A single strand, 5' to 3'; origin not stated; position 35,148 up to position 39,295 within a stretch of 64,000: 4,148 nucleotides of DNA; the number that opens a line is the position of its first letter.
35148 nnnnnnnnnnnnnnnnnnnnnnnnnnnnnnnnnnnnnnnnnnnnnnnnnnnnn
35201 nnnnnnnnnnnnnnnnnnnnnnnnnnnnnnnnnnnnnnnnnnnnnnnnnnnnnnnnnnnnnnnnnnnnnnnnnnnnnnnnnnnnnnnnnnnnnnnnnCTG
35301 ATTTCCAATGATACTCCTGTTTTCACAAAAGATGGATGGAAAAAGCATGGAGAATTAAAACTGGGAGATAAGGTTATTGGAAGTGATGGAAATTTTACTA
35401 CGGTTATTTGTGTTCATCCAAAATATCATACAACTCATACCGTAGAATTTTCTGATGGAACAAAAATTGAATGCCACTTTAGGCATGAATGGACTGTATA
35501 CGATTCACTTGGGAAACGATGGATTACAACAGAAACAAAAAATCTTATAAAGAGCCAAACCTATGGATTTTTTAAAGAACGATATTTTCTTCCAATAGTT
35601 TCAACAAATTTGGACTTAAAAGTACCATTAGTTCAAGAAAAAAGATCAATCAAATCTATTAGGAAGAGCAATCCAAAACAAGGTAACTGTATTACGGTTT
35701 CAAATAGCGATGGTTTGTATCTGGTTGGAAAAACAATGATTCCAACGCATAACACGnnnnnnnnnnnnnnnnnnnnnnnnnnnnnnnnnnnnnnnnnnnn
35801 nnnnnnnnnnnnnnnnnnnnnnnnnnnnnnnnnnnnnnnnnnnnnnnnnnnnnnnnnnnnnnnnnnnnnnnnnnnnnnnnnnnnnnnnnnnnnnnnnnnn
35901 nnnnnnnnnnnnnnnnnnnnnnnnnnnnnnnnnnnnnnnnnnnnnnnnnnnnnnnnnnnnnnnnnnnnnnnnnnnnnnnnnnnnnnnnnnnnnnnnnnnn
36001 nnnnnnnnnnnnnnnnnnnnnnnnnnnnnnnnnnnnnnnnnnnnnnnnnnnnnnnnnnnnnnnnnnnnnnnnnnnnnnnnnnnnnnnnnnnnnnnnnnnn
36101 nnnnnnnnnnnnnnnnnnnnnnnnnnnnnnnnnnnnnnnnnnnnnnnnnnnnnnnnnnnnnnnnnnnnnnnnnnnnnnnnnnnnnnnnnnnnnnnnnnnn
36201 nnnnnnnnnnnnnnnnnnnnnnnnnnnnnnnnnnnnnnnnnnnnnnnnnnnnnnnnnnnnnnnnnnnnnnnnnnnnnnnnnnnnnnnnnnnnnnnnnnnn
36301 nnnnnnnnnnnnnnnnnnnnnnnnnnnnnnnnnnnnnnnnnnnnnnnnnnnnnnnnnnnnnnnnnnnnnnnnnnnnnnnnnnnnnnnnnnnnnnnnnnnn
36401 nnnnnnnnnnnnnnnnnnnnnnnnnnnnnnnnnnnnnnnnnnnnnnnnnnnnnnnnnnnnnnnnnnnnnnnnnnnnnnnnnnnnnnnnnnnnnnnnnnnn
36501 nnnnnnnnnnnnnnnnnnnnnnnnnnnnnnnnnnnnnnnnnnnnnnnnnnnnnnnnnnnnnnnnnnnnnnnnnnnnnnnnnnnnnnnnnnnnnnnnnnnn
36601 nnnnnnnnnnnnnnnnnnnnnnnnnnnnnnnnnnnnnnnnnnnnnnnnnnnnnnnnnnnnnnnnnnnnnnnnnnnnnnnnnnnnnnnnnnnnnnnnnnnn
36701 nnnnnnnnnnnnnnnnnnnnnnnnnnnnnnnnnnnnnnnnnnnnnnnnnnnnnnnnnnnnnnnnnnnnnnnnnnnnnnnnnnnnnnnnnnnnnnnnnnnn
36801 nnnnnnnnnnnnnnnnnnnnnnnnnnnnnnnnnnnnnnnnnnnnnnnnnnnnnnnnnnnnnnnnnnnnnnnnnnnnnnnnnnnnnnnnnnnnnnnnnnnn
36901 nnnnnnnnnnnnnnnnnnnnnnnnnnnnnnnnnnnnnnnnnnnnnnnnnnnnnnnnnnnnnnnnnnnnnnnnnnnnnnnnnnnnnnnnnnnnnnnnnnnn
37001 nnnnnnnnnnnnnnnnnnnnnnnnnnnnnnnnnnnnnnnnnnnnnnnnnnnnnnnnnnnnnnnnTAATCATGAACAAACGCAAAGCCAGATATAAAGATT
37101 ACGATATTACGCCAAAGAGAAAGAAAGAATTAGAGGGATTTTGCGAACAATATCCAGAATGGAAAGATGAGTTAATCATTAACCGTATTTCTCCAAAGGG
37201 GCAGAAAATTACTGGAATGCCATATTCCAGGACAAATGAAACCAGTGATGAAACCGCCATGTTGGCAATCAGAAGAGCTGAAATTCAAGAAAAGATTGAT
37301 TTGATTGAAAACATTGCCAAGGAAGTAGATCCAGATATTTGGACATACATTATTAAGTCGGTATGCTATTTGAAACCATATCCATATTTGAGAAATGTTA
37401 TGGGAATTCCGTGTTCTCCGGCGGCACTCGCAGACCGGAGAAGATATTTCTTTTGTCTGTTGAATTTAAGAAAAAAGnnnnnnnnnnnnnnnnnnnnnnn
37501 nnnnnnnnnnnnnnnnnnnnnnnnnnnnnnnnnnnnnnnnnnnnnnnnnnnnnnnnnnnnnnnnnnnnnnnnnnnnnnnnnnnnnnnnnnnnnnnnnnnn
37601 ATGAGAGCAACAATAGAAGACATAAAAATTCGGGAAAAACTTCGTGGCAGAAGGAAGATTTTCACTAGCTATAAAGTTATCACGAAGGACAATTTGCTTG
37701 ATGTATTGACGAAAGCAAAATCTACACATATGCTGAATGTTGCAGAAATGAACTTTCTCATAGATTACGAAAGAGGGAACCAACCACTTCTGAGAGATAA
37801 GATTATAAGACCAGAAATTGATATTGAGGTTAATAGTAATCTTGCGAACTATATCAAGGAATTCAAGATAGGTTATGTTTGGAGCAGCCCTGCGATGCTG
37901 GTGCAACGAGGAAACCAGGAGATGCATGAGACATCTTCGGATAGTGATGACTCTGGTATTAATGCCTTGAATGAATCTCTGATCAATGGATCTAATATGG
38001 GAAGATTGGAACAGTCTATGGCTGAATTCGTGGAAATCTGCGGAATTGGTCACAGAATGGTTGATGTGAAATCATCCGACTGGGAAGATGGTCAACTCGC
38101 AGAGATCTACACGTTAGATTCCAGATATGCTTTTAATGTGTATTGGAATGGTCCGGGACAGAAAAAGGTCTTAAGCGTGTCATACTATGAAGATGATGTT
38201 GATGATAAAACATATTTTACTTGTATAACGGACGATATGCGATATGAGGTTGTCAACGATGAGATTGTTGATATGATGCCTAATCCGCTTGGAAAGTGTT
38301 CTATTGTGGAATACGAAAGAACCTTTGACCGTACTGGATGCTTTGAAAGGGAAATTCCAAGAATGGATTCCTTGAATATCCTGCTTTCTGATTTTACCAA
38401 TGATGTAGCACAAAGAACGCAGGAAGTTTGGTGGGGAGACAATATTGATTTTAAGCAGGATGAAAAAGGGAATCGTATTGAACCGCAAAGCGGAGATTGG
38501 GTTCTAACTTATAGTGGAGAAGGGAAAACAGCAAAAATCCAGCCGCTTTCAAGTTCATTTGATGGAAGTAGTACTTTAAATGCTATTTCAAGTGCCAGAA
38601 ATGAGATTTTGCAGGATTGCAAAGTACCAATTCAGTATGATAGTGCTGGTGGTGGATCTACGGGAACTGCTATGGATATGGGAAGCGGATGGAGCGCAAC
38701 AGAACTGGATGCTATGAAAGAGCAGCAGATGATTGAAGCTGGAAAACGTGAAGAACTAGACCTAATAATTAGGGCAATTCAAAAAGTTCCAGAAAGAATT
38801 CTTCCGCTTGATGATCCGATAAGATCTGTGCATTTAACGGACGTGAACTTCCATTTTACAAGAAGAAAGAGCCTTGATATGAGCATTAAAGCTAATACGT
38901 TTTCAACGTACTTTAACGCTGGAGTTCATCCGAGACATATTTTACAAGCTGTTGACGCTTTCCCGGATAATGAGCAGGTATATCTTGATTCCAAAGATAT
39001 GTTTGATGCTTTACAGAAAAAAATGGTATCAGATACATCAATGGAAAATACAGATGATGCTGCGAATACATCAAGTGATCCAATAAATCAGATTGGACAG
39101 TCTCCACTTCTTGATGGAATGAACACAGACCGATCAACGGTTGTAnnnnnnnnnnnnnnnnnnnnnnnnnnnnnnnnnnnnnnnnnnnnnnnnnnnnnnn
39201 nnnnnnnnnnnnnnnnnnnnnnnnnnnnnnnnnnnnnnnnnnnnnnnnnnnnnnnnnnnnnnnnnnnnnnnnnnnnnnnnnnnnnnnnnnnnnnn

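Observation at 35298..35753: Class-3-like mini-intein splitting the Walker A motif of the large terminase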

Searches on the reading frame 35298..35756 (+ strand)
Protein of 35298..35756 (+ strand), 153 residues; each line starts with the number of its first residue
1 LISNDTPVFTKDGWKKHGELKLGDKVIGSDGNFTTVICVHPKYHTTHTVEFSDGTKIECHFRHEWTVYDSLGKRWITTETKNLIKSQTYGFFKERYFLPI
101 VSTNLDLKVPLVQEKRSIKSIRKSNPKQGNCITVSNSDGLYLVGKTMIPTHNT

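Call 3: search_protein_families(library=pfam, proteins=[window:35298-35753:+], max_evalue=1)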
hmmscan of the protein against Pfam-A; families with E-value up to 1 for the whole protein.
window:35298-35753:+ (152 aa): 3 families
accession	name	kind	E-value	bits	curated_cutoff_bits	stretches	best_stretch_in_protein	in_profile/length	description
PF05203.21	Hom_end_hint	-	0.011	16.1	32.1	1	4-53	4-54/228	Hom_end-associated Hint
PF07591.16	PT-HINT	-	0.099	13.3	27.7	1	5-37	66-98/137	Pretoxin HINT domain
PF02699.20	YajC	-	0.22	11.9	28.2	1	18-59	33-71/78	Preprotein translocase subunit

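Call 4: search_protein_families(library=ncbifam, proteins=[window:35298-35753:+], max_evalue=1)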
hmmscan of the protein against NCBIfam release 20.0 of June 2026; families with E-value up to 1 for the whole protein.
window:35298-35753:+ (152 aa): 0 families

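Call 5: search_solved_structures(query=window:35298-35756:+, max_evalue=10, show_alignments=3)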
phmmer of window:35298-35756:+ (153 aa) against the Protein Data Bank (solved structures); distinct sequences matched with E-value up to 10: 6.
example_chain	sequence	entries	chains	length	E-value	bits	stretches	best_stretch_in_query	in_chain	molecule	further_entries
6bs8_A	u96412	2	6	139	4.2e-13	53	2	3-67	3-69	Replicative DNA helicase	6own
6rix_A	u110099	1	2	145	5.4e-13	52.6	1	6-152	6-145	Replicative DNA helicase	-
6riy_A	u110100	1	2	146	2e-12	50.8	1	6-151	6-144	Replicative DNA helicase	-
6riz_A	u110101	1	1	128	0.01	19.3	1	6-67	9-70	gp41-1 intein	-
6qaz_A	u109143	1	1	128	0.2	15.1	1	6-65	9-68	cyanophage-like gp41-1 intein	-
2lwy_A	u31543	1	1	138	0.46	13.9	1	5-36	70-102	BACTERIAL INTEIN-LIKE DOMAIN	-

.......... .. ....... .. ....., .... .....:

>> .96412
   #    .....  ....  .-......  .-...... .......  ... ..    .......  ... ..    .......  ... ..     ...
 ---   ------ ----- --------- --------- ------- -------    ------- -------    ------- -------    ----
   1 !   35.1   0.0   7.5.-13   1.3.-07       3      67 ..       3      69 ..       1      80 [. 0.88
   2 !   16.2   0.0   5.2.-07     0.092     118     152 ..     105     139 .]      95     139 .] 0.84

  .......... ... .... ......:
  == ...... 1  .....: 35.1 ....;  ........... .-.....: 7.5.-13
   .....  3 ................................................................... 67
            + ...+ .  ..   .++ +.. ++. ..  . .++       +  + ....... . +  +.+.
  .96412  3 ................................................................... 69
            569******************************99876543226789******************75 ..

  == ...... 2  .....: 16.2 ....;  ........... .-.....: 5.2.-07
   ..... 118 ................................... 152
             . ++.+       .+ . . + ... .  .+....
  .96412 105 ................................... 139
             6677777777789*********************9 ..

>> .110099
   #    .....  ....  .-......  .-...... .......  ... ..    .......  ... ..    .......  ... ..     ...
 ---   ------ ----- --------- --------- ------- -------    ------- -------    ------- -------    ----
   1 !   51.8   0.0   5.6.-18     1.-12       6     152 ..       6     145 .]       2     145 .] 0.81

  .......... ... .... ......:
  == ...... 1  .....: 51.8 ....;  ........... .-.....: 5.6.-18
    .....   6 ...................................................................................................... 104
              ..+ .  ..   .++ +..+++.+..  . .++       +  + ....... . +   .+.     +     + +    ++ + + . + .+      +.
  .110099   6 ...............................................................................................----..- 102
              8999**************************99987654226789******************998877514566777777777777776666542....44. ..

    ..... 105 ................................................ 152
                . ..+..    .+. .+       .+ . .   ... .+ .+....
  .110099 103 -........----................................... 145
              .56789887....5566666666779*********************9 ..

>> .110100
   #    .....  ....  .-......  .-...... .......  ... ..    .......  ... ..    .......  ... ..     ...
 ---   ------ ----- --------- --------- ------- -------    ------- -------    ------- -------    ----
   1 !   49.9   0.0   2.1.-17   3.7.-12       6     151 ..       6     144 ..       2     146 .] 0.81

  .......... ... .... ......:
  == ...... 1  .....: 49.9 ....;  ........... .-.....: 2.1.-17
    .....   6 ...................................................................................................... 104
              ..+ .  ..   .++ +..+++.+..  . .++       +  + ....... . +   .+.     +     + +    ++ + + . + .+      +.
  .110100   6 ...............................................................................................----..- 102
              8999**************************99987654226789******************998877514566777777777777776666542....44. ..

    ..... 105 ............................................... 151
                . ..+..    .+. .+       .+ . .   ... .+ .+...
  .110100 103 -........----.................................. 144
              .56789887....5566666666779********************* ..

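Call 11: find_homologous_proteins(query=window:35298-35753:+, max_evalue=0.001)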
Query seq(152 aa) (152 aa): 1 proteins with E <= 0.001 among 10 candidates.
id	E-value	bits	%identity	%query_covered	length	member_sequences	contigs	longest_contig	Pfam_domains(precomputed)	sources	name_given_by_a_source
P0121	1.2e-15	76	86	28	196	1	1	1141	-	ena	-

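Call 22: search_protein_representatives(protein=window:35298-35753:+)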
Query: 152 residues. Proteins with E-value up to 0.001 (for the whole library): 6868; up to 1e-10: 722; up to 1e-30: 12. The best 150 are listed.
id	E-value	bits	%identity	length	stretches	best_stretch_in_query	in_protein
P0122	6.5e-42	159.6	63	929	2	1-86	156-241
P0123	9.1e-38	146.1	41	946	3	2-152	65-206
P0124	1.1e-36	142.6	37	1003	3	3-95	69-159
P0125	5.1e-36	140.5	38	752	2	4-152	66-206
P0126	1.9e-34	135.3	41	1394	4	5-99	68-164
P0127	2.1e-33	132.0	39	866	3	4-152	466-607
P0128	2.2e-33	131.9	43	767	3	2-88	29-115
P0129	3.6e-32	127.9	39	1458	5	2-85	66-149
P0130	1.4e-31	126.0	52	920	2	1-102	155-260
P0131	1.9e-31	125.6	47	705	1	2-152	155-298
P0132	2.0e-31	125.5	49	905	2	1-98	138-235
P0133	3.4e-31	124.8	50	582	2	1-87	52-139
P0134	3.9e-30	121.4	40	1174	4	1-87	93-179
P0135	7.2e-29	117.2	40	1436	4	3-93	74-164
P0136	1.9e-28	115.9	44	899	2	2-84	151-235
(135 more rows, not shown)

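Call 39: predict_structure(alignment_id=A2)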
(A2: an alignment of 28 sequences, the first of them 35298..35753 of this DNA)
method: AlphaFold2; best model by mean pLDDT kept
length: 152 residues; sequences in the alignment: 28
mean_pLDDT: 91.8   pTM: 0.85
mean pLDDT of the five models: 91.8, 91.0, 91.0, 90.5, 90.3
residues with pLDDT >= 90: 125; 70-90: 14; 50-70: 12; < 50: 1
segments of 3 or more residues with pLDDT < 50: none
pLDDT, mean of each block of 10 residues (from residue 1): 98 98 96 97 98 96 96 96 90 88 58 79 98 97 95 91
secondary structure, 60 per line:
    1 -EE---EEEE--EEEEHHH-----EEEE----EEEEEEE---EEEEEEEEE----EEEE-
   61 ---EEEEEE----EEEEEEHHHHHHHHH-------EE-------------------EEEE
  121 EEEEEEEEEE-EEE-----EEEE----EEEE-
elements in order: E7-10 E13-16 E25-28 E33-39 E43-51 E56-59 E64-69 E74-79 H80-88 E117-130 E132-134 E140-143 E148-151

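Call 41: search_dna_similar(query=window:35298-35753:+, collection=phages, mode=protein, max_rows=40, max_evalue=0.001)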
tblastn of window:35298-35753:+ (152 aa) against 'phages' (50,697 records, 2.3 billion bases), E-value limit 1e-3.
Records with a match: 487; places in all: 513; records where one place covers at least 80% of the query: 26.
Best place of each record, by identity: <60% 487.
By first word of the organism name: Mycobacterium 296; Stx2a-converting 49; Escherichia 18; Klebsiella 17; Pseudomonas 16; Aeromonas 16; Gordonia 13; Vibrio 13; Erwinia 6; Bacteroides 6; and 24 more.
By host as written in the record: Mycobacterium smegmatis mc2 155 226; - 65; Mycobacterium smegmatis mc#155 34; Mycobacterium smegmatis mc2155 11; Gordonia terrae 3612 9; Mycobacterium sp. 9; Aeromonas hydrophila 9; Klebsiella pneumoniae 8; and 74 more.
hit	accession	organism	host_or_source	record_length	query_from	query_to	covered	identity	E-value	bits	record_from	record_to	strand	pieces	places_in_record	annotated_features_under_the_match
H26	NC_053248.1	Gordonia phage Zipp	Gordonia terrae 3612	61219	1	152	82%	45.6%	4e-16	125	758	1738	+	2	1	2: exonuclease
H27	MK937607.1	Gordonia phage Zipp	Gordonia terrae 3612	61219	1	152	82%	45.6%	4e-16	125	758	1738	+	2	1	2: terminase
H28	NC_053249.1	Gordonia phage Verity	Gordonia terrae 3612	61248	1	152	82%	45.6%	5e-16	125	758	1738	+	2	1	2: exonuclease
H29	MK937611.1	Gordonia phage Verity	Gordonia terrae 3612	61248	1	152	82%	45.6%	5e-16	125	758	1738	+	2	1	2: terminase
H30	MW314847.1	Gordonia phage Delrey21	Gordonia terrae 3612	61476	1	152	82%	45.6%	5e-16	125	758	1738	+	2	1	2: terminase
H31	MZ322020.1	Gordonia phage DoctorFroggo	Gordonia terrae 3612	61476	1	152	82%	45.6%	5e-16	125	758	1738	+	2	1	2: terminase large subunit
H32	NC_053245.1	Gordonia phage Ali17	Gordonia terrae CAG3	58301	1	152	82%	44.0%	1e-15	124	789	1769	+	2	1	2: exonuclease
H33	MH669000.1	Gordonia phage Ali17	Gordonia terrae CAG3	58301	1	152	82%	44.0%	1e-15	124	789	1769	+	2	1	2: terminase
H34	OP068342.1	Gordonia phage ViaConlectus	Gordonia terrae 3612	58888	1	152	82%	44.0%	5e-15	121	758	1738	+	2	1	2: terminase large subunit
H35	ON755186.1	Gordonia phage APunk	Gordonia terrae 3612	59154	1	152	82%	44.0%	5e-15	121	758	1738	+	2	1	2: terminase large subunit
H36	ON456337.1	Gordonia Phage Sampson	Gordonia terrae 3612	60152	1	152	82%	44.0%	5e-15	121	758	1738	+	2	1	2: terminase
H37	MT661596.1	Proteus phage 10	Proteus mirabilis 3b10_21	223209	13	150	91%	30.3%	1e-6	52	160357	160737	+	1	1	helicase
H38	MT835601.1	Bacteriophage sp.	human fecal samples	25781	2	152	99%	27.6%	6e-8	56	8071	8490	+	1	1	record has no annotation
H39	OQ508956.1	Alishewanella phage vB_AspM_Slicko01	Alishewanella sp. SMS8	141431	8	152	95%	28.1%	4e-6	50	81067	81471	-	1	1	hypothetical protein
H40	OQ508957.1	Alishewanella phage vB_AspM_Slickus01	Alishewanella sp. SMS8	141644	8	152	95%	28.1%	6e-6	50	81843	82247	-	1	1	hypothetical protein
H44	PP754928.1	Porphyromonas phage phage005b_ATCC49417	Porphyromonas gingivalis ATCC 49417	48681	2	88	57%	42.5%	5e-12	68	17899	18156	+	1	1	terminase large subunit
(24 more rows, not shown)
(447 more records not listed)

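Call 42: fold_search(model_id=the predicted structure, library=pdb)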
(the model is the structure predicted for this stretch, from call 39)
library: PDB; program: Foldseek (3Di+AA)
matches with E <= 10: 114; with E <= 0.001: 37
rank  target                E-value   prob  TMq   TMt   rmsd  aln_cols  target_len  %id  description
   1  6riy_A                1.1e-10  1.00  0.73  0.85   3.1       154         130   25  Crystal structure of MchDnaB-1 intein (N145AA) (released 2020-05-13)
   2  6rix_B                1.4e-10  1.00  0.73  0.85   4.7       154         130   27  Crystal structure of MchDnaB-1 intein (released 2020-05-13)
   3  6riy_B                1.9e-10  1.00  0.74  0.85   3.2       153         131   27  Crystal structure of MchDnaB-1 intein (N145AA) (released 2020-05-13)
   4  6bs8_B                2.0e-10  1.00  0.75  0.88   2.5       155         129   26  The class 3 DnaB intein from Mycobacterium smegmatis (released 2018-11-21)
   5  6bs8_A                2.3e-10  1.00  0.75  0.89   2.4       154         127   26  The class 3 DnaB intein from Mycobacterium smegmatis (released 2018-11-21)
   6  6rix_A                3.0e-10  1.00  0.73  0.84   3.8       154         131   27  Crystal structure of MchDnaB-1 intein (released 2020-05-13)
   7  6bs8_C                3.3e-10  1.00  0.75  0.91   1.9       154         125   27  The class 3 DnaB intein from Mycobacterium smegmatis (released 2018-11-21)
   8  6qaz                  8.1e-09  1.00  0.71  0.83   2.9       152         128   21  Crystal structure of gp41-1 intein (released 2019-11-13)
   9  6riz                  1.1e-08  1.00  0.70  0.83   2.9       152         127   22  Crystal structure of gp41-1 intein (C1A, F65W, D107C) (released 2020-04-29)
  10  6mwy_A                5.3e-08  1.00  0.78  0.84   2.5       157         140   17  The Prp8 intein of Cryptococcus gattii (released 2019-11-06)
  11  6mx6_A                2.2e-07  1.00  0.80  0.84   2.5       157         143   16  The Prp8 intein of Cryptococcus neoformans (released 2019-10-23)
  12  6tmm_BBB              3.2e-06  1.00  0.62  0.61   4.8       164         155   18  BIL2 domain from T.thermophila BUBL1 locus (C1A-N143A) (released 2020-12-16)
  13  6y75_B                3.5e-06  1.00  0.61  0.62   4.0       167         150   18  BIL2 domain from T.thermophila BUBL1 locus (C1A-N143A) (released 2021-02-03)
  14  1at0                  4.9e-06  1.00  0.65  0.68   3.9       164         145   10  17-kDA fragment of hedgehog C-terminal autoprocessing domain (released 1997-11-12)
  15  6y75_A                6.0e-06  1.00  0.61  0.61   4.0       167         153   18  BIL2 domain from T.thermophila BUBL1 locus (C1A-N143A) (released 2021-02-03)
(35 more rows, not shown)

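Call 43: get_annotated_region(hit=H35, flank=700)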
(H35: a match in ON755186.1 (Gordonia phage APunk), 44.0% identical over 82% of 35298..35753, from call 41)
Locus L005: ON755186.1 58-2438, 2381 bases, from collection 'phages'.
description: Gordonia phage APunk, complete genome.
organism: Gordonia phage APunk (NCBI taxid 2926082)
taxonomy: Viruses; Duplodnaviria; Heunggongvirae; Uroviricota; Caudoviricetes; Zitchvirus
host: Gordonia terrae 3612; source: soil; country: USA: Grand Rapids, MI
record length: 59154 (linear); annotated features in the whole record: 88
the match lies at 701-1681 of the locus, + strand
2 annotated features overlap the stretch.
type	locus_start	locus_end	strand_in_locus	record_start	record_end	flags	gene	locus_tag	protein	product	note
CDS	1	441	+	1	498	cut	1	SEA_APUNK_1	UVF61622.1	terminase small subunit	-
CDS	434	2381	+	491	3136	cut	2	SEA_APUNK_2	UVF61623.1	terminase large subunit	-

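Call 44: get_annotated_region(hit=H44, flank=1500)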
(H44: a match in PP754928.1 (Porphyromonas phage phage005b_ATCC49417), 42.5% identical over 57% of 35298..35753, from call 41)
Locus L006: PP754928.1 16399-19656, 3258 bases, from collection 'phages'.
description: Porphyromonas phage phage005b_ATCC49417, complete genome.
organism: Porphyromonas phage phage005b_ATCC49417 (NCBI taxid 3144280)
taxonomy: Viruses
host: Porphyromonas gingivalis ATCC 49417; source: human; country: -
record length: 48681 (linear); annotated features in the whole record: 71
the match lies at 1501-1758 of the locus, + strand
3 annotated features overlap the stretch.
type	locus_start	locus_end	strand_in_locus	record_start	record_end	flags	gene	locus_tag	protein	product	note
CDS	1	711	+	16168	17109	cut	-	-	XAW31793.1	beta-glucosyl-HMC-alpha-glucosyltransferase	-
CDS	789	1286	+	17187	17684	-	-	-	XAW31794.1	terminase small subunit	-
CDS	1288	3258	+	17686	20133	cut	-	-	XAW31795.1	terminase large subunit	-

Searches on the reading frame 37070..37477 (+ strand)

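Call 38: search_protein_families(library=phrogs, proteins=[window:37070-37477:+], max_evalue=0.00001)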
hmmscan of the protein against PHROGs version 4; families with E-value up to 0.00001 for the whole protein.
window:37070-37477:+ (136 aa): 1 family
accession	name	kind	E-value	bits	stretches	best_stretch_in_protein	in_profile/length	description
phrog_11237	-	unknown function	1.4e-29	104.1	1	2-135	6-138/139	-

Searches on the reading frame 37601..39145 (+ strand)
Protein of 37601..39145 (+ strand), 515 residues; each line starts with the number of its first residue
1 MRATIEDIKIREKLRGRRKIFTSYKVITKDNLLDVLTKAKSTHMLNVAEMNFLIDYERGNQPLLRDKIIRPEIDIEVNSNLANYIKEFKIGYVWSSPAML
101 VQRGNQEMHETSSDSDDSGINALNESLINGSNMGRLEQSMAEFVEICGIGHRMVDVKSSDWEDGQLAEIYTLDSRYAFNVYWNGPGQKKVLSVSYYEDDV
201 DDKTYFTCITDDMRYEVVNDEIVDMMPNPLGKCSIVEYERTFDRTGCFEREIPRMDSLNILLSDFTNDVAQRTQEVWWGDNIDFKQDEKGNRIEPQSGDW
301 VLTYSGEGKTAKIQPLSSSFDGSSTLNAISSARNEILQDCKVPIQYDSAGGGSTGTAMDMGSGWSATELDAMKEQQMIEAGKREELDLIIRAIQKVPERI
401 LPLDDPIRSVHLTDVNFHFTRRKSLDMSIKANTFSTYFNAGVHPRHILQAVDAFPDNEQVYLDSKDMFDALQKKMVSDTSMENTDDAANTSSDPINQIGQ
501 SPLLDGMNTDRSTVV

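Call 38: search_protein_families(library=phrogs, proteins=[window:37601-39145:+], max_evalue=0.00001)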
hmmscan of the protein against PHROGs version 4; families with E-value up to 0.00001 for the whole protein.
window:37601-39145:+ (515 aa): 1 family
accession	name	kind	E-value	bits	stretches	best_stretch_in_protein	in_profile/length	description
phrog_64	-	head and packaging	7e-31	108.3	1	19-475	61-499/547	portal protein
